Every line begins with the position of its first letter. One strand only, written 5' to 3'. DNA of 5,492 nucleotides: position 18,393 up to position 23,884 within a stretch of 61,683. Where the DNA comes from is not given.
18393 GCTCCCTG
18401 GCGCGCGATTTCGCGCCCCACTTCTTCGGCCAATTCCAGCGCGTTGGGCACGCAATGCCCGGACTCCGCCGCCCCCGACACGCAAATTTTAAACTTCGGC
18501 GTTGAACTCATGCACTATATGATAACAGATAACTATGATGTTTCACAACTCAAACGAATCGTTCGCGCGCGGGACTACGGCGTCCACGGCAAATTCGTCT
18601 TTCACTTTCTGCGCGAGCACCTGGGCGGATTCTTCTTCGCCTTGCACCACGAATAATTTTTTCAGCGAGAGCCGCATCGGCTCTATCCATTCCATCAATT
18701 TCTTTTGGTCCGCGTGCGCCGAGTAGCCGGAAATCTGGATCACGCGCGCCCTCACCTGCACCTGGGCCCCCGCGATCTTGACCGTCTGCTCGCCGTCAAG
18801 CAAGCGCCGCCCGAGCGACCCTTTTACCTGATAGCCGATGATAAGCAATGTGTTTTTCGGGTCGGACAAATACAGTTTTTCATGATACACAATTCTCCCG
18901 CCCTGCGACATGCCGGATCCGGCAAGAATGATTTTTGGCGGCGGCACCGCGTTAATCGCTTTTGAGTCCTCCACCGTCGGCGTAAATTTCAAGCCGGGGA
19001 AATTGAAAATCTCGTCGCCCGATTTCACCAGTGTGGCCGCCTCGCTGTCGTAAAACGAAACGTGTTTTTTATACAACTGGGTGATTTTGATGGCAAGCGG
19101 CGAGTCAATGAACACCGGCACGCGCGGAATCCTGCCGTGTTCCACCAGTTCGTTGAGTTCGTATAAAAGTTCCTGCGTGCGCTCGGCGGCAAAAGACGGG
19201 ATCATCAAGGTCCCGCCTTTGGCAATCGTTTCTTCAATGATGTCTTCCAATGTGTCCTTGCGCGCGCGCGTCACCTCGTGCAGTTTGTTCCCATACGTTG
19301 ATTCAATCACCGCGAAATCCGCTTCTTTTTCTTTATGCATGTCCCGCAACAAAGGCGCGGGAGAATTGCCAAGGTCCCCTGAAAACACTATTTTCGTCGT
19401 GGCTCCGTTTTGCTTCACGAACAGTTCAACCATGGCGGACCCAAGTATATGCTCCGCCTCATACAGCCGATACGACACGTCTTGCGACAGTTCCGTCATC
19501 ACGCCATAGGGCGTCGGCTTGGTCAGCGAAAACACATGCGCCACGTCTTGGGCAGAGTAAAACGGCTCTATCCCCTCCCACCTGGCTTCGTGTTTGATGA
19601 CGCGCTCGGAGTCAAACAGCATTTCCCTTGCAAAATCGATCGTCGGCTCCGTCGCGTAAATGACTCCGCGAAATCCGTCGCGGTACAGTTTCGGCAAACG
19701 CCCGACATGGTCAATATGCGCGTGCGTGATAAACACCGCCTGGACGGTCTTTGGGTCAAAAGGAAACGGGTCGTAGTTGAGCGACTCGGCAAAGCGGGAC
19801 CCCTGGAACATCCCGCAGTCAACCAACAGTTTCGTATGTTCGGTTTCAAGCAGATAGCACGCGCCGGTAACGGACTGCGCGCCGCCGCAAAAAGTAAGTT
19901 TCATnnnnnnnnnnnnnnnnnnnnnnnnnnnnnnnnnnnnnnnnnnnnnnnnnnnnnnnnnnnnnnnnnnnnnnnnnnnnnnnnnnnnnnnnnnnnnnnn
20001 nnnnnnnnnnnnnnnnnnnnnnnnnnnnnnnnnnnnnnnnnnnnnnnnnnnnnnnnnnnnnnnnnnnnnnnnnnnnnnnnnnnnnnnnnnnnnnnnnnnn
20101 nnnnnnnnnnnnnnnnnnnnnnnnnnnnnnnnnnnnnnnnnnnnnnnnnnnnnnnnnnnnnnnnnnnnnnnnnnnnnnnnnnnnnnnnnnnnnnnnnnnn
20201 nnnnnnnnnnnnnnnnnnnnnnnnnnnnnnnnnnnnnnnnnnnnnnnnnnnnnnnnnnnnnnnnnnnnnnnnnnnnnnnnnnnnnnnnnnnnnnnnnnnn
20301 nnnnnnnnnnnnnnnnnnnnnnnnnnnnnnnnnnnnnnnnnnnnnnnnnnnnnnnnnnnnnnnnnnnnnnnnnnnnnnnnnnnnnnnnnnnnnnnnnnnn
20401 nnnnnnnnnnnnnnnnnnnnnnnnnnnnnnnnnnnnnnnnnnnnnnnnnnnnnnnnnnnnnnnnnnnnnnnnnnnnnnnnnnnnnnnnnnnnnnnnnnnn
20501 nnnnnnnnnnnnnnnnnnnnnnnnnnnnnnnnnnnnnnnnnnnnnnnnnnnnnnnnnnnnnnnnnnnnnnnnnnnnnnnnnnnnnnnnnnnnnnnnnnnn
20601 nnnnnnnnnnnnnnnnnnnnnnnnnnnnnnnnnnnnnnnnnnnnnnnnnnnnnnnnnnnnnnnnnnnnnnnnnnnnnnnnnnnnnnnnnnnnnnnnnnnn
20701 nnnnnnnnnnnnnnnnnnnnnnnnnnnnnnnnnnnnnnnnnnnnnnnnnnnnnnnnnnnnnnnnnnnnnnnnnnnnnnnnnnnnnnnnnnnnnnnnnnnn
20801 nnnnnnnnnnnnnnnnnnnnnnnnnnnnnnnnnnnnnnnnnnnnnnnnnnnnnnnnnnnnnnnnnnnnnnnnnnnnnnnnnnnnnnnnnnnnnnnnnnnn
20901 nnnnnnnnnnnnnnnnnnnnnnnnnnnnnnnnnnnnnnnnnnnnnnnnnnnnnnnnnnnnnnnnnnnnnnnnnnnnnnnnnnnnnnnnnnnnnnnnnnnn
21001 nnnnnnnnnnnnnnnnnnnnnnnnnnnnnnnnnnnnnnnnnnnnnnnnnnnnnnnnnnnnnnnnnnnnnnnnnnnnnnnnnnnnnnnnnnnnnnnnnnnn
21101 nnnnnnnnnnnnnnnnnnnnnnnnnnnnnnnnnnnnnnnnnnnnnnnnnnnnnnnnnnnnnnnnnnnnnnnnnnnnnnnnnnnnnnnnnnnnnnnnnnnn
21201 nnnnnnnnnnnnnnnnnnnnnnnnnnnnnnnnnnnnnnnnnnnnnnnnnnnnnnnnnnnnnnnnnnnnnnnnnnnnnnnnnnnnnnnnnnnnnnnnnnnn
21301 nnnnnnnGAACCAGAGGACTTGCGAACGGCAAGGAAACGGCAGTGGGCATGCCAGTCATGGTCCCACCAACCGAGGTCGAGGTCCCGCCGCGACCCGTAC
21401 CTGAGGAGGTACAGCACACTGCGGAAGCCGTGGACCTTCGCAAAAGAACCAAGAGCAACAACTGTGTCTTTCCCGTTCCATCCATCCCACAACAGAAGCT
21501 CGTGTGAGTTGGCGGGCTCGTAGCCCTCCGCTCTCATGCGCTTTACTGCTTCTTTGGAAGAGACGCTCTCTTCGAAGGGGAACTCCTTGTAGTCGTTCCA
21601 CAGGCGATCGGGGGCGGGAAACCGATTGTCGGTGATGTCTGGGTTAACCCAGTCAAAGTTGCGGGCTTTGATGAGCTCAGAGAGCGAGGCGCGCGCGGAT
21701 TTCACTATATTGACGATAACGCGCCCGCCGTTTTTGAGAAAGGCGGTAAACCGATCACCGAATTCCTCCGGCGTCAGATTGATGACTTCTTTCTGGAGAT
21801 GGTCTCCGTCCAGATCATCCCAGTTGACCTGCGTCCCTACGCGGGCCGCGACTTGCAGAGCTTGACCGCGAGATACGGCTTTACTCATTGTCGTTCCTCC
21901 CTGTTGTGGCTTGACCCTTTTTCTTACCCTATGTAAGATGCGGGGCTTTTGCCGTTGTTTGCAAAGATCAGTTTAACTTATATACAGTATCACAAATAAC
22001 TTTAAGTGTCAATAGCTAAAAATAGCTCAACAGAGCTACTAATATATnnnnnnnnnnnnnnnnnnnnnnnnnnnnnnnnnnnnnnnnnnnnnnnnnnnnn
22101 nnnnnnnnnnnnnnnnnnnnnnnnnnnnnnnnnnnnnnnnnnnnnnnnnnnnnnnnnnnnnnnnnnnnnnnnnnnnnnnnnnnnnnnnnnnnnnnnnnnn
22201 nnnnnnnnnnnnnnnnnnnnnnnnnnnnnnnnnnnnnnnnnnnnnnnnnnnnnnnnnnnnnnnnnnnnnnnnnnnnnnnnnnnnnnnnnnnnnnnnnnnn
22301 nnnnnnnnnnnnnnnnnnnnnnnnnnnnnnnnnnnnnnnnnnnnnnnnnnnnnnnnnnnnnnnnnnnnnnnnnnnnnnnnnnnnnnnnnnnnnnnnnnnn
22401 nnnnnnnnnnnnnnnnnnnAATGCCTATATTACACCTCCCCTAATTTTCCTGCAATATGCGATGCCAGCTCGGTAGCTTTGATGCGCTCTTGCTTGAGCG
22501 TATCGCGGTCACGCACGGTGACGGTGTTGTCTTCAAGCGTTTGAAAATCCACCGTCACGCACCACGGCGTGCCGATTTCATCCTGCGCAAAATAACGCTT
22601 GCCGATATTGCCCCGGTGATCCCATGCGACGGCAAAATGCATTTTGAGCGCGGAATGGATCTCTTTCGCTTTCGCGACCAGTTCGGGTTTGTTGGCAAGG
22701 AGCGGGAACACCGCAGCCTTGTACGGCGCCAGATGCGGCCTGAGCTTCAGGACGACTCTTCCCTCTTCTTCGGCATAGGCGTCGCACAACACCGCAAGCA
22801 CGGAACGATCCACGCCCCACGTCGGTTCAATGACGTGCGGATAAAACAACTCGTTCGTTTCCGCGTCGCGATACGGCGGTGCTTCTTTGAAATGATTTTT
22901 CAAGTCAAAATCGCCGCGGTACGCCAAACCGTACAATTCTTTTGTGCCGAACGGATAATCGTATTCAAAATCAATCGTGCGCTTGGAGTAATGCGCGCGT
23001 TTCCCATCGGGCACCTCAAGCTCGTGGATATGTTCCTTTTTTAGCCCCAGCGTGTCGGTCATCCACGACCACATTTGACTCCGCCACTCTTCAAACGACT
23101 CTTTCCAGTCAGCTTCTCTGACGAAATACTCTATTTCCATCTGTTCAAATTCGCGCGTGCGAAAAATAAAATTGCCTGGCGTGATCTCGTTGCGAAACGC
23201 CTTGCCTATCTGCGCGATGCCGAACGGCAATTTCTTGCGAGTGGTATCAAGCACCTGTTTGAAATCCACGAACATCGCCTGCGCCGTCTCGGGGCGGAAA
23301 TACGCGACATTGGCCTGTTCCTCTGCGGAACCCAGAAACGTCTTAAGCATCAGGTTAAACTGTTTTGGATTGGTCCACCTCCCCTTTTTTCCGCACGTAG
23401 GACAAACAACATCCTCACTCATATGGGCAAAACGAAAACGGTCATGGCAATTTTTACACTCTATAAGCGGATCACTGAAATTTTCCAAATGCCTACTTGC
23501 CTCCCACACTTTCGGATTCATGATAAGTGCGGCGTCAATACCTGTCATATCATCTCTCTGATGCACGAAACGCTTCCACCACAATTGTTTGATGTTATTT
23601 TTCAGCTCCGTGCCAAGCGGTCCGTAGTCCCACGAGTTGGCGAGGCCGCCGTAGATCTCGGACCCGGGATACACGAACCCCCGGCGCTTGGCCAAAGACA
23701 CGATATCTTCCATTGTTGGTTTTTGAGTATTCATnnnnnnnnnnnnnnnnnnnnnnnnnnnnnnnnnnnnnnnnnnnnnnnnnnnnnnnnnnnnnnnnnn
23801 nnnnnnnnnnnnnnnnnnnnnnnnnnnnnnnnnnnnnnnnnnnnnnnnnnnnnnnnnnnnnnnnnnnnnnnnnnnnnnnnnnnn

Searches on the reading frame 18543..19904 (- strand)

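Call 49: search_protein_families(library=pfam, proteins=[window:18543-19904:-], max_evalue=0.00001)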
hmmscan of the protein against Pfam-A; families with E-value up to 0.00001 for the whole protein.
window:18543-19904:- (453 aa): 5 families
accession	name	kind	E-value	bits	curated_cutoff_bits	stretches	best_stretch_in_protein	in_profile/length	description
PF10996.14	Beta-Casp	-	1.5e-36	125.9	27.7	1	243-368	1-120/120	Beta-Casp domain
PF07521.17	RMMBL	-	2.6e-15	56.6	21.6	1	382-445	2-63/63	Zn-dependent metallo-hydrolase RNA specificity domain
PF00753.33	Lactamase_B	-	1e-12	48.9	22.7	1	14-101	6-91/196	Metallo-beta-lactamase superfamily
PF12706.13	Lactamase_B_2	-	1.1e-08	35.4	27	1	25-204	2-166/200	Beta-lactamase superfamily domain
PF16661.11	Lactamase_B_6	-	5.7e-08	32.8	27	1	18-161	1-149/193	Metallo-beta-lactamase superfamily domain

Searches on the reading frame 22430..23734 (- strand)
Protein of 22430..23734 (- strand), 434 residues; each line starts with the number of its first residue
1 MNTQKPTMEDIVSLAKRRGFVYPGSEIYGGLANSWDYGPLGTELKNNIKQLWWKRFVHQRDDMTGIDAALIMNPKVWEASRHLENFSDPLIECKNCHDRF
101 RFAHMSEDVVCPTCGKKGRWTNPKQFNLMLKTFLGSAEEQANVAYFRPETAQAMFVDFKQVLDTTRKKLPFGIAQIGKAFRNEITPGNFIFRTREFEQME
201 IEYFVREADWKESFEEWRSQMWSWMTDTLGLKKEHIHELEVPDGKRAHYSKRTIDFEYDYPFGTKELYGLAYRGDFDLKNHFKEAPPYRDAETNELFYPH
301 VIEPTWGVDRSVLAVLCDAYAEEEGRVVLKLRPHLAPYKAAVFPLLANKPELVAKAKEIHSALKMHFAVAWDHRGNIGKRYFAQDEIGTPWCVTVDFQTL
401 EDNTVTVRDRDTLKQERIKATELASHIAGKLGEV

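Call 49: search_protein_families(library=pfam, proteins=[window:22430-23734:-], max_evalue=0.00001)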
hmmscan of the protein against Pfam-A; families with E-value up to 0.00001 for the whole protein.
window:22430-23734:- (434 aa): 2 families
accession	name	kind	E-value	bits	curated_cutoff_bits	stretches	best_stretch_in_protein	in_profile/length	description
PF03129.25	HGTP_anticodon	-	6.8e-17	61.8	21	1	339-427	1-91/94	Anticodon binding domain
PF00587.30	tRNA-synt_2b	-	4.9e-11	43.4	29.3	1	144-316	11-176/179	tRNA synthetase class II core domain (G, H, P, S and T)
